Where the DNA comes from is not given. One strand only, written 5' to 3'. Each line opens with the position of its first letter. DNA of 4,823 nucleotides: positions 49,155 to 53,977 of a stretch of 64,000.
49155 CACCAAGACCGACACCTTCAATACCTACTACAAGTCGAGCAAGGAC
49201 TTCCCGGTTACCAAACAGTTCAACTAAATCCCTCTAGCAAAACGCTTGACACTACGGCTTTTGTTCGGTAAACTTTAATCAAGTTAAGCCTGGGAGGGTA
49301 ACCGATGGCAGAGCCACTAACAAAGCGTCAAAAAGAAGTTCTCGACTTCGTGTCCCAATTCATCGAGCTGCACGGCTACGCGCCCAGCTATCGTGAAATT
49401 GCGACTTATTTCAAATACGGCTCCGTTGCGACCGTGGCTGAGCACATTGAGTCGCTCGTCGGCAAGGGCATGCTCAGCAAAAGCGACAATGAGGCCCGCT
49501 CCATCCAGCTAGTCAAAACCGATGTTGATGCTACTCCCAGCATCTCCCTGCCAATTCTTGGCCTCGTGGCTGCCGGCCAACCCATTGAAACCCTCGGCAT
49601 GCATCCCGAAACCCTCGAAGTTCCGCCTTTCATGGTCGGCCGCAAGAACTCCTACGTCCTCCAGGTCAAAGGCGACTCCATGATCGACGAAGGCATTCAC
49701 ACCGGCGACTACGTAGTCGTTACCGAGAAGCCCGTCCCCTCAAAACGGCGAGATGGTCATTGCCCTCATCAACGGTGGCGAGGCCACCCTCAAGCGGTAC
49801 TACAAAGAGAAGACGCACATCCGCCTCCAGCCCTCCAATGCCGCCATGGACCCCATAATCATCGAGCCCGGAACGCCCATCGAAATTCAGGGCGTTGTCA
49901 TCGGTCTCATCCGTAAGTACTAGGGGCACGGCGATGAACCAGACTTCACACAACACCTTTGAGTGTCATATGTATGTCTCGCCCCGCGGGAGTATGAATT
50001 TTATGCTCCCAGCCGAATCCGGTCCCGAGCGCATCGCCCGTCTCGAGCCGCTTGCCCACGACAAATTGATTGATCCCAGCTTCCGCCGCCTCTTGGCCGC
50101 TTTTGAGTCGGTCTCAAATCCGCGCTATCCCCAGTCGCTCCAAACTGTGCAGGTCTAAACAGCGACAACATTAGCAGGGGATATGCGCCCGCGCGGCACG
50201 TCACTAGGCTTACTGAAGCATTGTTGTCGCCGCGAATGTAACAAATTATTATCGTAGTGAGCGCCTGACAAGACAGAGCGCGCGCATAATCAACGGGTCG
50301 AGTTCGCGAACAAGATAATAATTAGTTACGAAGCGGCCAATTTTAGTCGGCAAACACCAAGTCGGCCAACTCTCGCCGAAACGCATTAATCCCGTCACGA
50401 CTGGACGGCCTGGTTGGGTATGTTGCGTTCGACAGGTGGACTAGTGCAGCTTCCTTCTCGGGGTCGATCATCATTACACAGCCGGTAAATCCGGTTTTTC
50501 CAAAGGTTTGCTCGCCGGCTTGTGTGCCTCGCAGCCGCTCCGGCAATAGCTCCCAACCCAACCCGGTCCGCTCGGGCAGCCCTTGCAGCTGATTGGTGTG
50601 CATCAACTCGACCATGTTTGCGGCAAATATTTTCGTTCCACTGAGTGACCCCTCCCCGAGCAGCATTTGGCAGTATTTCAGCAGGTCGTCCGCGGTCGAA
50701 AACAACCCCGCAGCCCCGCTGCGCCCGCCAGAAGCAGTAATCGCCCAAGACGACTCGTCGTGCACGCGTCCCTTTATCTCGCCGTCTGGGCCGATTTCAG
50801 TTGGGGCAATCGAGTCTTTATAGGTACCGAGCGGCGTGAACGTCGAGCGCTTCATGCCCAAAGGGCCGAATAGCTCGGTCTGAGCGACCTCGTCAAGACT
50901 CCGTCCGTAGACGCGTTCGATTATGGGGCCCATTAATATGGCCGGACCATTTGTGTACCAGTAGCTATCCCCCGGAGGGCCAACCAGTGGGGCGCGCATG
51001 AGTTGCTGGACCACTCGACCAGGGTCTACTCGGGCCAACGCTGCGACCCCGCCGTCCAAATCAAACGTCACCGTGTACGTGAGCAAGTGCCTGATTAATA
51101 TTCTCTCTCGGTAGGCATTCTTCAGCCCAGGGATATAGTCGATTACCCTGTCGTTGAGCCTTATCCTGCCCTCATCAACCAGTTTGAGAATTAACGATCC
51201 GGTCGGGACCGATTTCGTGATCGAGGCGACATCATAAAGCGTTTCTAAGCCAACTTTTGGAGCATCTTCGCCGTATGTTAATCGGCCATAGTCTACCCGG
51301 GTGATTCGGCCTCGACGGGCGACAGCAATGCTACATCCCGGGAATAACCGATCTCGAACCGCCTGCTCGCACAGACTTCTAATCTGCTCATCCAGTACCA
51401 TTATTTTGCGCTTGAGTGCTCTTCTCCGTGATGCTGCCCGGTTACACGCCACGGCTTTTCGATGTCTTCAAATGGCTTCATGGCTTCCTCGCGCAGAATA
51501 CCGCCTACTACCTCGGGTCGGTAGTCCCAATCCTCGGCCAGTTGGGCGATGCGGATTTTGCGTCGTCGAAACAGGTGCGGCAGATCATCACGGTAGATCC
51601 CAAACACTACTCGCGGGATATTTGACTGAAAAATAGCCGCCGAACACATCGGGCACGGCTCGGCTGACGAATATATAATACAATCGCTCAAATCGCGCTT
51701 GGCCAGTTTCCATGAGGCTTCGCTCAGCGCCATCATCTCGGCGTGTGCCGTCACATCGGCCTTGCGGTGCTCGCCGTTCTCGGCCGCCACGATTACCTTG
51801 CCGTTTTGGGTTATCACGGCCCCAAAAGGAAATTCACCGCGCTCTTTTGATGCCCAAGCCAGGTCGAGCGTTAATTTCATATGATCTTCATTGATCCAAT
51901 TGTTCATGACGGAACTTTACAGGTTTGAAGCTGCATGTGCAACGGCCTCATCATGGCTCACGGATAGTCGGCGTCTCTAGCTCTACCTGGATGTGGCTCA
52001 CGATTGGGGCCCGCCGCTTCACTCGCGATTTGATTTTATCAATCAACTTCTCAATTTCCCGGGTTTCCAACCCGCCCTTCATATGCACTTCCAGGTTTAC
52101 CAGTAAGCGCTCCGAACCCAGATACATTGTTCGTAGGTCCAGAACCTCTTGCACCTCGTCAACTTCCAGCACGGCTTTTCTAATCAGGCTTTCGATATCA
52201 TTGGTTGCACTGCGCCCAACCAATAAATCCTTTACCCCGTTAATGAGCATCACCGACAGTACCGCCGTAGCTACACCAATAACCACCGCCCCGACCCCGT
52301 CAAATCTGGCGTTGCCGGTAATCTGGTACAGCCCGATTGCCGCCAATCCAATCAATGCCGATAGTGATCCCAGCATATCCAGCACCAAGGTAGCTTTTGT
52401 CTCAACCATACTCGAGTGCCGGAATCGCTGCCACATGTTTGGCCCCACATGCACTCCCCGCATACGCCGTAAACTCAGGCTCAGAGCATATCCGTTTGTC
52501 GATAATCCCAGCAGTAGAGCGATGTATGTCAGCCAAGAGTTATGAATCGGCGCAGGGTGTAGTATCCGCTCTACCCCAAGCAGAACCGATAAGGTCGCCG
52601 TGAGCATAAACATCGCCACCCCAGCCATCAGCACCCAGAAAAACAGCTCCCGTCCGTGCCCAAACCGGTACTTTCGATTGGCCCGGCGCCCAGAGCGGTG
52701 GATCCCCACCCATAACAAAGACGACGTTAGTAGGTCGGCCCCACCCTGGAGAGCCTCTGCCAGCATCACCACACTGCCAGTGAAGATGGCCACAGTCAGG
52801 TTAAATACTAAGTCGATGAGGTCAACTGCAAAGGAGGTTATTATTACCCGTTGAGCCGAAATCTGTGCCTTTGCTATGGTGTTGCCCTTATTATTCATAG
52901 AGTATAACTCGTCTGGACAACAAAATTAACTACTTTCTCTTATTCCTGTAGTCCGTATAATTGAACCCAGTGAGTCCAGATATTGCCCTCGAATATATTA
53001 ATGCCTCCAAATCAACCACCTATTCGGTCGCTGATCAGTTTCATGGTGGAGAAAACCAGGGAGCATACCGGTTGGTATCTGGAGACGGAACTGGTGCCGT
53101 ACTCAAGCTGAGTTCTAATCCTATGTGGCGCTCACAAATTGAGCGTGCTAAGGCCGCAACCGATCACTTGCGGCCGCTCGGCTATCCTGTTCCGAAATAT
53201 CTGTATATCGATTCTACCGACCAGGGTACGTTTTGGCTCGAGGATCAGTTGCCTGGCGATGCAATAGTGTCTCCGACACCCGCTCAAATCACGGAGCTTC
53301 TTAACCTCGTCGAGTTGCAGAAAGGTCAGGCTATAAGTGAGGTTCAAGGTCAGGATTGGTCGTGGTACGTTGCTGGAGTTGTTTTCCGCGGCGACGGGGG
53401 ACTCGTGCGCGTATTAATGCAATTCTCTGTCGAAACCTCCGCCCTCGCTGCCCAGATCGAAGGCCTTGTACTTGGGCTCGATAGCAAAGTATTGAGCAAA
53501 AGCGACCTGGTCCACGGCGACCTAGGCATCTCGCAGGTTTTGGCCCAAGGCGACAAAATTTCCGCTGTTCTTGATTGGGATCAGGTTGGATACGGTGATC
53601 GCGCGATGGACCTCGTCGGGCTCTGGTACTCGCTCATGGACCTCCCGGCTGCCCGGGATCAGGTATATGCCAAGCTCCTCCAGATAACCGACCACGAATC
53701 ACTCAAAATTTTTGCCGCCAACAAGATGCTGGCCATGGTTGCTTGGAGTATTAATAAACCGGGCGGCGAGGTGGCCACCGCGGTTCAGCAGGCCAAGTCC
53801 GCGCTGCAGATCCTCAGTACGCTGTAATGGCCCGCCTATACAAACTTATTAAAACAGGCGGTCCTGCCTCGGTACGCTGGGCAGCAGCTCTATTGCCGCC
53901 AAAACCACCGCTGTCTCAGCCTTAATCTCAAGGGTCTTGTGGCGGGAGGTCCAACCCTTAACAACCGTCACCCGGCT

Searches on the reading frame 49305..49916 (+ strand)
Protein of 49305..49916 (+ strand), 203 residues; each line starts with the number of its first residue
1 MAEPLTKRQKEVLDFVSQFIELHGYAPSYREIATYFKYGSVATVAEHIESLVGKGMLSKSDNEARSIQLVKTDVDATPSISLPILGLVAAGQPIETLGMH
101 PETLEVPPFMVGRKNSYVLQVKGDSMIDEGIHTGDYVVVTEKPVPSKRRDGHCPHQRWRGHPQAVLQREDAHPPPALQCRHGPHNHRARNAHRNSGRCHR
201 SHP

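Call 42: find_encoding_contigs(protein=window:49305-49916:+, flank=10000, max_places=1)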
Protein window:49305-49916:+ (203 aa): no gene with exactly this product is on record in the collection.

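Call 43: search_protein_families(library=pfam, proteins=[window:49305-49916:+], max_evalue=0.001)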
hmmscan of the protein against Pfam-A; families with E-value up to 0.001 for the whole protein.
window:49305-49916:+ (203 aa): 2 families
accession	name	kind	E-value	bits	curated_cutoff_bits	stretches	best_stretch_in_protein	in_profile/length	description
PF01726.22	LexA_DNA_bind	-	3.6e-17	62.3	23.7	1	3-65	2-64/65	LexA DNA binding domain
PF00717.28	Peptidase_S24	-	1.2e-10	41.6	23.3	1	83-143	1-61/116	Peptidase S24-like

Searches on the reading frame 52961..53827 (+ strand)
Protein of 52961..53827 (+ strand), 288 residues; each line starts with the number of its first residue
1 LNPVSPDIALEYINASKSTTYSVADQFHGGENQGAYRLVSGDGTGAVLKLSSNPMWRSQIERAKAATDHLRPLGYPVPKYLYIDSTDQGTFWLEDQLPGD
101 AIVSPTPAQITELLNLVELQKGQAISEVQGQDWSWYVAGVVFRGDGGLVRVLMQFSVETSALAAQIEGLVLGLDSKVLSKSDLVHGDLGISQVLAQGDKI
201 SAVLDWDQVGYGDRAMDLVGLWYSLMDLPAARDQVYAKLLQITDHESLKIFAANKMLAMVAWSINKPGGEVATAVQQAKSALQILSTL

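Call 43: search_protein_families(library=pfam, proteins=[window:52961-53827:+], max_evalue=0.001)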
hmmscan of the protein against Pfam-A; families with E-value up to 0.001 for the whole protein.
window:52961-53827:+ (288 aa): 1 family
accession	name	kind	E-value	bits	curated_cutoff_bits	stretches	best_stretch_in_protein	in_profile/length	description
PF01636.29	APH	-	1.7e-16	61.1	23.2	2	179-248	166-236/239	Phosphotransferase enzyme family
